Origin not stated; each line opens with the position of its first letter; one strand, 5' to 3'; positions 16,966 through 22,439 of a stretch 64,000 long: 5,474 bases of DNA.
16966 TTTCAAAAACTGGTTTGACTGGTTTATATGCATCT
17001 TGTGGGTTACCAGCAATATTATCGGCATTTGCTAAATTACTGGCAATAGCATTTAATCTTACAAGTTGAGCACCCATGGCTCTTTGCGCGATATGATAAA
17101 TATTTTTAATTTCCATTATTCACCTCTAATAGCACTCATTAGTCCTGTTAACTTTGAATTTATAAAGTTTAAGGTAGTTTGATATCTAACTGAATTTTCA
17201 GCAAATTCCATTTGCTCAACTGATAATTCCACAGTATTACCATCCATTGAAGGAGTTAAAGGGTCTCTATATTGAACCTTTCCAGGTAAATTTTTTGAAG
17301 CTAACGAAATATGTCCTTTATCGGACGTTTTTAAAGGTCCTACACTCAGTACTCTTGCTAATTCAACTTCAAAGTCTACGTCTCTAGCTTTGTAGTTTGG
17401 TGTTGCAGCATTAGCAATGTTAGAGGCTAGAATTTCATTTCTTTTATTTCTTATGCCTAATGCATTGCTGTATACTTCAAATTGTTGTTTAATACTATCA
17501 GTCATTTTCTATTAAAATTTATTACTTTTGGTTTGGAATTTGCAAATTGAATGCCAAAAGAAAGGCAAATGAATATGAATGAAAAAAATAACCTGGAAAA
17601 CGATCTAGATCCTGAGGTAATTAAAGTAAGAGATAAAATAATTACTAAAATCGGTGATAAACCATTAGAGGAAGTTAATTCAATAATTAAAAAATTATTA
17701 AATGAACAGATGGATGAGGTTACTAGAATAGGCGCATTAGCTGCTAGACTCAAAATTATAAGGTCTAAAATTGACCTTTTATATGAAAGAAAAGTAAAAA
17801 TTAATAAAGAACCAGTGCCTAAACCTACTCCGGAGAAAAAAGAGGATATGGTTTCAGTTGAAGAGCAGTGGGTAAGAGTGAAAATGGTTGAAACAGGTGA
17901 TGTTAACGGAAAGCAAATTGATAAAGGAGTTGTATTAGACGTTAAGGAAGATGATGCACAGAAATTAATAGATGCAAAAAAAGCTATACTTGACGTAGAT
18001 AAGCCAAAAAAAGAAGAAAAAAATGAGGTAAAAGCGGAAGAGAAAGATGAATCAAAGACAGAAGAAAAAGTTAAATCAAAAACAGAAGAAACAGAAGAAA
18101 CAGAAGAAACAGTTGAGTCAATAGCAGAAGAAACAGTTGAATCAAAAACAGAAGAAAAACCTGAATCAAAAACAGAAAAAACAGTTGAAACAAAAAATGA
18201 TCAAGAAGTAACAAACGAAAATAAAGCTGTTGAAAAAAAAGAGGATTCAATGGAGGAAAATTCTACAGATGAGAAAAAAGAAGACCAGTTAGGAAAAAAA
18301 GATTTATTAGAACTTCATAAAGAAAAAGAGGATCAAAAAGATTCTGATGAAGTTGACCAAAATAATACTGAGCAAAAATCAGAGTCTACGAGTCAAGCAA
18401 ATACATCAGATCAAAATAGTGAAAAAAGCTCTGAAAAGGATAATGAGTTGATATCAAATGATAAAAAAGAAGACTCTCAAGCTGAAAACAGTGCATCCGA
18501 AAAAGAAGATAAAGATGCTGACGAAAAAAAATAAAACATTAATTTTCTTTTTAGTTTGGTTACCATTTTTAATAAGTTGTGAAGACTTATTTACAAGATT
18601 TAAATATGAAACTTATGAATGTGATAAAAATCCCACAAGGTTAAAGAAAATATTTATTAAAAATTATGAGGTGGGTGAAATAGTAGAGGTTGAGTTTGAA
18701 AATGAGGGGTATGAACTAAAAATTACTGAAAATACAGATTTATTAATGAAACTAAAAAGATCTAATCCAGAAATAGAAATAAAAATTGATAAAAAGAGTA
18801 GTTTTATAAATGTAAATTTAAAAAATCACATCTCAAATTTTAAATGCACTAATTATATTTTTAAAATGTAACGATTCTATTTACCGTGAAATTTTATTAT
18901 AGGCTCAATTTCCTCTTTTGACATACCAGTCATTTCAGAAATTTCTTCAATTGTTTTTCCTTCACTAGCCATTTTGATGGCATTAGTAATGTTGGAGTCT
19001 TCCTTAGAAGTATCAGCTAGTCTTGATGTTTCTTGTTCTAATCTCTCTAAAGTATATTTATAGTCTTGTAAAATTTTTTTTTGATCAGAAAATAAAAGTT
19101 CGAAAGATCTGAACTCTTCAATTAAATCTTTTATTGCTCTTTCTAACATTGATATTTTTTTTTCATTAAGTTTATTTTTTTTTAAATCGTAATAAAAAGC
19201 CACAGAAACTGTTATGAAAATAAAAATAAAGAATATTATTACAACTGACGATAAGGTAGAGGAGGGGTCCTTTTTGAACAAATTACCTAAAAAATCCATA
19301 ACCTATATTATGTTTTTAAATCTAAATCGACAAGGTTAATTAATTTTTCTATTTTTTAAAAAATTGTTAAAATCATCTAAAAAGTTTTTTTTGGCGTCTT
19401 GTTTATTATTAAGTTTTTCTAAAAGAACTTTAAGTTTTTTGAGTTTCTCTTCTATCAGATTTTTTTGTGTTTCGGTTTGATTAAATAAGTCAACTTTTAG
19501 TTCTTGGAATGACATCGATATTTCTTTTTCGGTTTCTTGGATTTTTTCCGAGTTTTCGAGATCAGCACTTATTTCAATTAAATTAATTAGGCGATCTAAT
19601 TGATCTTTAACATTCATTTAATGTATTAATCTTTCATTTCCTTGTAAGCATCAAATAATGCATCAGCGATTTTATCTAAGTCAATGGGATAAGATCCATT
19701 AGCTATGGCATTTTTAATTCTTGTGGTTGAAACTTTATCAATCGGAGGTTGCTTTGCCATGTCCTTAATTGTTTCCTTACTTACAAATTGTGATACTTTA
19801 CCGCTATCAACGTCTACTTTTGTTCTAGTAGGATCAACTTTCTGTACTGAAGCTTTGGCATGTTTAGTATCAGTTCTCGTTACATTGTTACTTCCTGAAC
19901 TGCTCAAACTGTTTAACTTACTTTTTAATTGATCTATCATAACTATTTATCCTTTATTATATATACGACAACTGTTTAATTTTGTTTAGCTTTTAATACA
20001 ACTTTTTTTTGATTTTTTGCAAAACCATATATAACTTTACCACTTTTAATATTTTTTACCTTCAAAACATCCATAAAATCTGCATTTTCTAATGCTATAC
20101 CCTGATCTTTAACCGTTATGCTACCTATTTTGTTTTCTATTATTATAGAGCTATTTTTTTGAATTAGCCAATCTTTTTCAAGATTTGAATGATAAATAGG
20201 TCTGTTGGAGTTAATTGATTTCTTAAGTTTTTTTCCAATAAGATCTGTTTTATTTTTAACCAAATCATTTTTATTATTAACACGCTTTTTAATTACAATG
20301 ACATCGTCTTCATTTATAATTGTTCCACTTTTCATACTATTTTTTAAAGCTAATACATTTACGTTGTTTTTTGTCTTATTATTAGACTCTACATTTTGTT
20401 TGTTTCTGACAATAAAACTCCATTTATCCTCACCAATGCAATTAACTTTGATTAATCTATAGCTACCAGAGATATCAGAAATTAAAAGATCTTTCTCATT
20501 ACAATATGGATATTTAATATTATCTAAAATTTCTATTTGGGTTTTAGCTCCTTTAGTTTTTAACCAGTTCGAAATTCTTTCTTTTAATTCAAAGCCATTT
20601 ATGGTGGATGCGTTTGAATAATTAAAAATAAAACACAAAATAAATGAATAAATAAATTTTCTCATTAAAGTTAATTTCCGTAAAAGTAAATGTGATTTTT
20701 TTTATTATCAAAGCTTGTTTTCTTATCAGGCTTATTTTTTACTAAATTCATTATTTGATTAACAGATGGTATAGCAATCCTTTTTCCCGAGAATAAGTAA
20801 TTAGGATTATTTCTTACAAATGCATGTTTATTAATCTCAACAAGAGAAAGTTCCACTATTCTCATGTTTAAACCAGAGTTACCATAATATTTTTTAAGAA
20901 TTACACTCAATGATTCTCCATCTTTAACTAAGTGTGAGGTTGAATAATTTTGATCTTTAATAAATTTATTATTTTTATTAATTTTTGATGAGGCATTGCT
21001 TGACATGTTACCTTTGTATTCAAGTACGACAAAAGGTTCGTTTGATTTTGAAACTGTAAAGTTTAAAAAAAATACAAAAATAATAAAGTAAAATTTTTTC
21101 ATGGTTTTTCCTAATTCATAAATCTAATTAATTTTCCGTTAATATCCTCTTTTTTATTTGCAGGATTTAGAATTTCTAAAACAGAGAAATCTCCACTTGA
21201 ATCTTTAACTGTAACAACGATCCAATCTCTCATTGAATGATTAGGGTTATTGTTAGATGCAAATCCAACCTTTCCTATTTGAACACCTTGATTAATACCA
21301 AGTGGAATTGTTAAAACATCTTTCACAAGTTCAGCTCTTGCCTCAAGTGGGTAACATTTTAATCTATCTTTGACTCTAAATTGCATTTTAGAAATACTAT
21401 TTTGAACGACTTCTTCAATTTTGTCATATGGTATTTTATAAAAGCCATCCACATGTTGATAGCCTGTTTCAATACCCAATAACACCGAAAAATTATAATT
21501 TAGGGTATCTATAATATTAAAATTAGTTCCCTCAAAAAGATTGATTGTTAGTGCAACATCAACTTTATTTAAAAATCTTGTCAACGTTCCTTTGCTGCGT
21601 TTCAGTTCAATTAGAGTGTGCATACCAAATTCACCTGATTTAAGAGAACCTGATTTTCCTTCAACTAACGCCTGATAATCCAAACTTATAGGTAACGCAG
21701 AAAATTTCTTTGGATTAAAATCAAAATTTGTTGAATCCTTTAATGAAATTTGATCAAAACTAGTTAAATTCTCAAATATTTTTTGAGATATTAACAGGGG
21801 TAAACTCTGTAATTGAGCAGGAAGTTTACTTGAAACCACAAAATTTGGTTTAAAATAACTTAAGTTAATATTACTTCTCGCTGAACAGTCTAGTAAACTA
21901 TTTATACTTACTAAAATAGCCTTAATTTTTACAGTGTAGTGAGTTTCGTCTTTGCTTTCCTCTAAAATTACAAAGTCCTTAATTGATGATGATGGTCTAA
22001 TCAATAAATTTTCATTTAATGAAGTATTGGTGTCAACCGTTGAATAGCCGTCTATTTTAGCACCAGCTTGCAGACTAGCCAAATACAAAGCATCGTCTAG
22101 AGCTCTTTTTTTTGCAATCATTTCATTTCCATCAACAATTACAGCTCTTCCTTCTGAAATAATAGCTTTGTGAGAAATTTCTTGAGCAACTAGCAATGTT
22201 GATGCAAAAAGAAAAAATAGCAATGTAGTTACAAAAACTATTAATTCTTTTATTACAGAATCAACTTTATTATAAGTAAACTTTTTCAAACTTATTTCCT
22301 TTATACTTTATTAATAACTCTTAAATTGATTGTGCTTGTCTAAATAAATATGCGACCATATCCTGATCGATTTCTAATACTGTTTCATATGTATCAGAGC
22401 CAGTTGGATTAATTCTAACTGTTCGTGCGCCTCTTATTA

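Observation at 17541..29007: Four near-identical sigma-54 promoter motifs placed upstream of every flagellar operon start in the window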

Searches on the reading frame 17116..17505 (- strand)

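Call 9: search_protein_families(library=ncbifam, proteins=[window:17116-17505:-], max_evalue=0.001)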
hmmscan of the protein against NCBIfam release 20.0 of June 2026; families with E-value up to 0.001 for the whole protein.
window:17116-17505:- (129 aa): 15 families
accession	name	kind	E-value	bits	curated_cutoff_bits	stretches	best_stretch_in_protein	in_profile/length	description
TIGR01396.1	FlgB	equivalog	1.1e-31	109.8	59.05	1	6-127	2-131/131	flagellar basal body rod protein FlgB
NF009328.0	PRK12685.1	equivalog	7.4e-30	103.7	169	1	5-128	5-115/116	flagellar basal body rod protein FlgB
NF005527.0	PRK07182.1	equivalog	6.1e-27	94.5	211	2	76-128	95-147/148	flagellar basal body rod protein FlgB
NF009262.0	PRK12619.1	equivalog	1.2e-24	87.2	183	1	5-129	5-130/130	flagellar basal body rod protein FlgB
NF009263.0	PRK12620.1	equivalog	4.2e-21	75.3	158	1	2-128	2-132/133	flagellar basal body rod protein FlgB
NF009266.0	PRK12623.1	equivalog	1.1e-15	57.7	144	1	6-128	10-132/133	flagellar basal body rod protein FlgB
NF009264.0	PRK12621.1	equivalog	1e-13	51.8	163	1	6-126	6-131/136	flagellar basal body rod protein FlgB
NF009270.0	PRK12627.1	equivalog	4e-11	43.4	128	1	20-120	19-119/128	FlgB family protein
NF005280.0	PRK06797.1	equivalog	2.2e-10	41.2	106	1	21-128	17-134/135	flagellar basal body rod protein FlgB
NF004654.1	PRK06004.1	equivalog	2.6e-10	41.3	142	1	17-127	7-125/126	flagellar basal body rod protein FlgB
NF004653.1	PRK06003.1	equivalog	1.4e-09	38.4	153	1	9-116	7-114/126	flagellar basal body rod protein FlgB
NF009275.1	PRK12632.1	equivalog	2.1e-06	28.1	170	1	1-115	1-114/130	flagellar basal body rod protein FlgC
NF009265.0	PRK12622.1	equivalog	8.9e-06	25.9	145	1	16-54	15-53/135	flagellar basal body rod protein FlgB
NF009267.0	PRK12624.1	equivalog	1.9e-05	25.2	241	1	15-122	17-136/143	flagellar basal body rod protein FlgB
TIGR02490.1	flgF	equivalog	0.00053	19.6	178.5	1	19-47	11-39/218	flagellar basal-body rod protein FlgF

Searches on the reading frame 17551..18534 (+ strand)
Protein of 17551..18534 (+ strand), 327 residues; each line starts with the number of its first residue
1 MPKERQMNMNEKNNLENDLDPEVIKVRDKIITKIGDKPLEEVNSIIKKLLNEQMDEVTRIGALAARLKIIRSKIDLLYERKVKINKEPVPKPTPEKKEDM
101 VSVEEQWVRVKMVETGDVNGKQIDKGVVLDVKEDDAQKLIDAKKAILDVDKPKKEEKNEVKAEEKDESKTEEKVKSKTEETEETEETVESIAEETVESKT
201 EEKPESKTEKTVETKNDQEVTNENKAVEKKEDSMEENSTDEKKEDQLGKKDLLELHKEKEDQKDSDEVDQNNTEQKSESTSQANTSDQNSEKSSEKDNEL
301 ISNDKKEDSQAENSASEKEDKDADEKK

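Call 9: search_protein_families(library=ncbifam, proteins=[window:17551-18534:+], max_evalue=0.001)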
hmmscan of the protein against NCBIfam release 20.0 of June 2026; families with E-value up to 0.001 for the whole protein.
window:17551-18534:+ (327 aa): 0 families

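Call 14: search_protein_families(library=pfam, proteins=[window:17551-18534:+], max_evalue=0.01)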
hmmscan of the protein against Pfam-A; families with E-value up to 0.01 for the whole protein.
window:17551-18534:+ (327 aa): 0 families

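Call 54: find_homologous_proteins(query=window:17569-18534:+, max_evalue=0.001)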
Query window:17569-18534:+ (321 aa): 130 proteins with E <= 0.001 among 6587 candidates; the best 120 are listed.
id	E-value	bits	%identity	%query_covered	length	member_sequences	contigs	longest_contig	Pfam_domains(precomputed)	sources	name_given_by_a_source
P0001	2.8e-136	472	84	99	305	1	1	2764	-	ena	-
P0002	1.3e-135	470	84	99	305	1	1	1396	-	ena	-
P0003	1.2e-134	467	84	99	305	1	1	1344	-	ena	-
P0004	1.5e-133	463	84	99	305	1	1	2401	-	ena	-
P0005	5.2e-131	455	83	99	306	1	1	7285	-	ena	-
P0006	3.0e-129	449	85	93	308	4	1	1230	-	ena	-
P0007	6.6e-129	448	81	99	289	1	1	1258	-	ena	-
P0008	8.7e-129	447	80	99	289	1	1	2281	-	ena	-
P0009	2.1e-128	446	80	99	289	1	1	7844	-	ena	-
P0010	2.5e-128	446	84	94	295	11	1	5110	-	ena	-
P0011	2.6e-128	446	80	99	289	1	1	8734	-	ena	-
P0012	9.4e-104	365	70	99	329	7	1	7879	-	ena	-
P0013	3.5e-87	311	86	63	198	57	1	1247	-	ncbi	-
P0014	2.1e-77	279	84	55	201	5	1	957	-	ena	-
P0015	3.2e-70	255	78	52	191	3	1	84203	-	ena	-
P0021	1.5e-49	187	46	88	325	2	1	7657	-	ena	-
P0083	1.1e-35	142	40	85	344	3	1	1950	-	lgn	-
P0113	5.0e-31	127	40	79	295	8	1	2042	-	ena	-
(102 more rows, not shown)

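Call 81: find_encoding_contigs(protein=P0083, flank=1500, max_places=2)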
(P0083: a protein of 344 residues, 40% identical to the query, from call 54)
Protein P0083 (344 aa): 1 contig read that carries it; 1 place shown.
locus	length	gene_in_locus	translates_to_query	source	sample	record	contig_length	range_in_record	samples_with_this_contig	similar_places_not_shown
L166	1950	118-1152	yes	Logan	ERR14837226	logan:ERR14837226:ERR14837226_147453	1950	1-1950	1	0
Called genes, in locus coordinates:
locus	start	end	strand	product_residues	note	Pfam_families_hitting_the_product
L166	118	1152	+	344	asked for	-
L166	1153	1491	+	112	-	-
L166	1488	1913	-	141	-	-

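Call 82: find_encoding_contigs(protein=P0113, flank=1500, max_places=2)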
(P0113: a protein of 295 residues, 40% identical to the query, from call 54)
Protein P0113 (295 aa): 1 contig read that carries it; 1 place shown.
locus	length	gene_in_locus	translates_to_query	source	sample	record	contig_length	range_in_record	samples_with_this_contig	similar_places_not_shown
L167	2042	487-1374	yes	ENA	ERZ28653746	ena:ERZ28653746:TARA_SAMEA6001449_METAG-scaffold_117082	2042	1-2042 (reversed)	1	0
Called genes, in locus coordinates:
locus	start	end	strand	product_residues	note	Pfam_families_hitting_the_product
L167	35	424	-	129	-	-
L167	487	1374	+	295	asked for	-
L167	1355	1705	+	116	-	-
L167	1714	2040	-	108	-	?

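Call 83: find_encoding_contigs(protein=P0021, flank=1500, max_places=2)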
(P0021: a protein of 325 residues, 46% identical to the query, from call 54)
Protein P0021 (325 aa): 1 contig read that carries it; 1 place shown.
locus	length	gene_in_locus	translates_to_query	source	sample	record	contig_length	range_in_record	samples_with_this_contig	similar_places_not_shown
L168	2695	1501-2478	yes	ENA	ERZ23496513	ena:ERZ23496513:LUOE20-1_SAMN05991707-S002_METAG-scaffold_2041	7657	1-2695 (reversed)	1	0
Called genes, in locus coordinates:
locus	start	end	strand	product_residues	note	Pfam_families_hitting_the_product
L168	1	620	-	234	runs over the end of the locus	PF03963:FlgD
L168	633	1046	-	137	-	PF06429:Flg_bbr_C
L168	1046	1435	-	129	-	PF00460:Flg_bb_rod (weak)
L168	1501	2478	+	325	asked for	-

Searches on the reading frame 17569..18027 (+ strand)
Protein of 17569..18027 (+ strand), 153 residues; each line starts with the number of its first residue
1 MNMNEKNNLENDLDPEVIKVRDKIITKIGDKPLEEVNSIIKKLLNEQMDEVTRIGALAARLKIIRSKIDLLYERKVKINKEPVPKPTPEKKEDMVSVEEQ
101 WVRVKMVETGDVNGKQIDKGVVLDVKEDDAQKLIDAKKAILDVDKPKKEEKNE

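Call 53: search_solved_structures(query=window:17569-18027:+, max_evalue=1)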
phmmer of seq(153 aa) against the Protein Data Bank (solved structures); distinct sequences matched with E-value up to 1: 1.
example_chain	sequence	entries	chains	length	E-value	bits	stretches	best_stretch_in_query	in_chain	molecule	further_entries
2mbl_A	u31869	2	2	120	0.21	15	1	34-75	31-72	Top7 Fold Protein Top7m13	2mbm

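Call 77: predict_structure(alignment_id=A3)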
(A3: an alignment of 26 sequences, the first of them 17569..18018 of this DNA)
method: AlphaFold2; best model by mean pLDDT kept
length: 150 residues; sequences in the alignment: 26
mean_pLDDT: 68.2   pTM: 0.40
mean pLDDT of the five models: 68.2, 66.3, 66.1, 62.3, 60.4
residues with pLDDT >= 90: 0; 70-90: 80; 50-70: 41; < 50: 29
segments of 3 or more residues with pLDDT < 50: 1-6, 80-82, 86-97, 144-150
pLDDT, mean of each block of 10 residues (from residue 1): 49 80 85 83 80 86 85 59 46 46 70 68 71 70 45
secondary structure, 60 per line:
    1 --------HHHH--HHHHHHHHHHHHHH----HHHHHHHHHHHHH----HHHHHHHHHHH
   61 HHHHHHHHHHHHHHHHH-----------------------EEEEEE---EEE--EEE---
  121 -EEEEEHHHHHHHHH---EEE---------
elements in order: H9-12 H15-28 H33-45 H50-77 E101-106 E110-112 E115-117 E122-126 H127-135 E139-141

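Call 79: fold_search(model_id=the predicted structure, library=pdb)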
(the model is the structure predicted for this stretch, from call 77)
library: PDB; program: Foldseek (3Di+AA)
matches with E <= 10: 284; with E <= 0.001: 0
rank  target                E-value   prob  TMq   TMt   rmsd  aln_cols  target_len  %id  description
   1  9moj_A                4.9e-02  0.80  0.27  0.28  11.6       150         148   14  Saccharolobus solfataricus GINS tetramer (released 2025-04-23)
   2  8ouw_A                1.1e-01  0.33  0.22  0.17  16.2       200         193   12  Cryo-EM structure of CMG helicase bound to TIM-1/TIPN-1 and homodimeric DNSN-1 on fork DNA (Caenorhabditis elegans) (released 2023-08-16)
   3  8q6o_K                2.5e-01  0.30  0.24  0.18  16.4       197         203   10  X. laevis CMG dimer bound to dimeric DONSON - without ATPase (released 2023-10-18)
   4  9a5j_A                2.9e-01  0.44  0.25  0.07  13.7       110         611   15  Integrative model of DNAK-GUDB by crosslinking MS and deep learning (released 2024-09-18)
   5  6yxx_BR               3.7e-01  0.99  0.26  0.20   2.3        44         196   20  State A of the Trypanosoma brucei mitoribosomal large subunit assembly intermediate (released 2020-10-14)
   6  8q6o_G                3.7e-01  0.20  0.22  0.18  15.6       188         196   11  X. laevis CMG dimer bound to dimeric DONSON - without ATPase (released 2023-10-18)
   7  7nhl_0                5.6e-01  0.13  0.21  0.08  26.6       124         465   12  VgaA-LC, an antibiotic resistance ABCF, in complex with 70S ribosome from Staphylococcus aureus (released 2021-05-05)
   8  3anw_A                6.0e-01  0.21  0.26  0.24  11.9       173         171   14  A protein complex essential initiation of DNA replication (released 2011-07-27)
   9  9e2w_A                6.0e-01  0.20  0.24  0.19  16.3       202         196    8  Cryo-EM structure of yeast CMG helicase stalled at G4-containing DNA template, state 1 (released 2025-03-26)
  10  7p48_6                6.3e-01  0.09  0.16  0.07  27.3       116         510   13  Staphylococcus aureus ribosome in complex with Sal(B) (released 2022-02-02)
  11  6raw_N                6.7e-01  0.18  0.25  0.19  14.4       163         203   12  D. melanogaster CMG-DNA, State 1A (released 2019-09-11)
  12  8ouw_D                7.2e-01  0.23  0.24  0.18  18.6       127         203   13  Cryo-EM structure of CMG helicase bound to TIM-1/TIPN-1 and homodimeric DNSN-1 on fork DNA (Caenorhabditis elegans) (released 2023-08-16)
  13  6xtx_A                7.2e-01  0.20  0.26  0.20  15.9       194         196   10  CryoEM structure of human CMG bound to ATPgammaS and DNA (released 2020-05-27)
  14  7myj_C                7.2e-01  0.18  0.18  0.06  12.2        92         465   13  Structure of full length human AMPK (a2b1g1) in complex with a small molecule activator MSG011 (released 2022-06-29)
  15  8p5e_D                7.6e-01  0.25  0.26  0.17  18.9       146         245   11  S. cerevisiae nexus-sCMGE after DNA replication initiation (released 2024-05-29)
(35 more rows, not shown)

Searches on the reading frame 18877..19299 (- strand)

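Call 9: search_protein_families(library=ncbifam, proteins=[window:18877-19299:-], max_evalue=0.001)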
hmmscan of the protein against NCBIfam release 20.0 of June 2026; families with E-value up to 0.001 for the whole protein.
window:18877-19299:- (140 aa): 1 family
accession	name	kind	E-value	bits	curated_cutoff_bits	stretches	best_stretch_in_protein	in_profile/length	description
NF009437.0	PRK12796.1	equivalog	0.00037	20.2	263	1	14-104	51-141/223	EscR/YscR/HrcR family type III secretion system export apparatus protein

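Call 14: search_protein_families(library=pfam, proteins=[window:18877-19299:-], max_evalue=0.01)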
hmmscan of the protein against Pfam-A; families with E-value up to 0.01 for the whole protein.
window:18877-19299:- (140 aa): 2 families
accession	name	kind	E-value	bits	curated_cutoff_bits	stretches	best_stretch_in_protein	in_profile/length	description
PF10975.14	DUF2802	-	3.4e-08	34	33.5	1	76-139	5-68/68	Protein of unknown function (DUF2802)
PF24918.1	NET2A_C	-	0.0033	17.8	27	1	52-118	4-71/180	NET2A, C-terminal domain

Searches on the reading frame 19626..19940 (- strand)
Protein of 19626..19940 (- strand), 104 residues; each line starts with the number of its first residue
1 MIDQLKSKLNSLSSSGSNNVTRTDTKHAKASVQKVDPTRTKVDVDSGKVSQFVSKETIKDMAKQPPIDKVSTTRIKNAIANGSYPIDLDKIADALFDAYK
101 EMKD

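Call 9: search_protein_families(library=ncbifam, proteins=[window:19626-19940:-], max_evalue=0.001)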
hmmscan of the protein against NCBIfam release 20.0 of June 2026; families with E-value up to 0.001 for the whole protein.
window:19626-19940:- (104 aa): 1 family
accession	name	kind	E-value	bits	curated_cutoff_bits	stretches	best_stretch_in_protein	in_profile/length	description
TIGR03824.1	FlgM_jcvi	equivalog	4e-11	43.6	40.75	1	13-99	7-97/98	flagellar biosynthesis anti-sigma factor FlgM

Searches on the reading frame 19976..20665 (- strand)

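Call 10: search_protein_families(library=ncbifam, proteins=[window:19976-20665:-], max_evalue=0.001)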
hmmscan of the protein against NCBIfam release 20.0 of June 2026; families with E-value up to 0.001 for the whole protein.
window:19976-20665:- (229 aa): 2 families
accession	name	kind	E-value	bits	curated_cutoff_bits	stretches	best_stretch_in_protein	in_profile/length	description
TIGR03170.1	flgA_cterm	equivalog_domain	9e-24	84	54.65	1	97-223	8-135/137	flagellar basal body P-ring formation chaperone FlgA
TIGR03177.1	pilus_cpaB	equivalog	0.00083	18.7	71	0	89-164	25-100/262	Flp pilus assembly protein CpaB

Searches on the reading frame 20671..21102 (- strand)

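Call 10: search_protein_families(library=ncbifam, proteins=[window:20671-21102:-], max_evalue=0.001)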
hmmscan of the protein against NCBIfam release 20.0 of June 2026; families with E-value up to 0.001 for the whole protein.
window:20671-21102:- (143 aa): 2 families
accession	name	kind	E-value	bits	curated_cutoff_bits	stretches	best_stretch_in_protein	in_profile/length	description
TIGR03505.1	FimV_core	subfamily_domain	2.4e-07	30.5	43.45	1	71-134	9-72/74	FimV/HubP family polar landmark protein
NF008399.0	PRK11198.1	equivalog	8.8e-06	26.2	134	1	39-113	80-147/149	peptidoglycan-binding protein LysM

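Call 14: search_protein_families(library=pfam, proteins=[window:20671-21102:-], max_evalue=0.01)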
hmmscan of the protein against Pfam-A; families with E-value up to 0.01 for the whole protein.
window:20671-21102:- (143 aa): 0 families

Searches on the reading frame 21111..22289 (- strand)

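Call 10: search_protein_families(library=ncbifam, proteins=[window:21111-22289:-], max_evalue=0.001)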
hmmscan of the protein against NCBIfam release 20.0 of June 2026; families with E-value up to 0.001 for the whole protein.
window:21111-22289:- (392 aa): 0 families

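Call 14: search_protein_families(library=pfam, proteins=[window:21111-22289:-], max_evalue=0.01)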
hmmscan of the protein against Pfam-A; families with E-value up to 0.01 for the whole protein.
window:21111-22289:- (392 aa): 1 family
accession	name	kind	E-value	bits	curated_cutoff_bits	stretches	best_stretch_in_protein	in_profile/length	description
PF16548.10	FlgT_N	-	1.5e-09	38.6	28.8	1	46-124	6-83/87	Flagellar assembly protein T, N-terminal domain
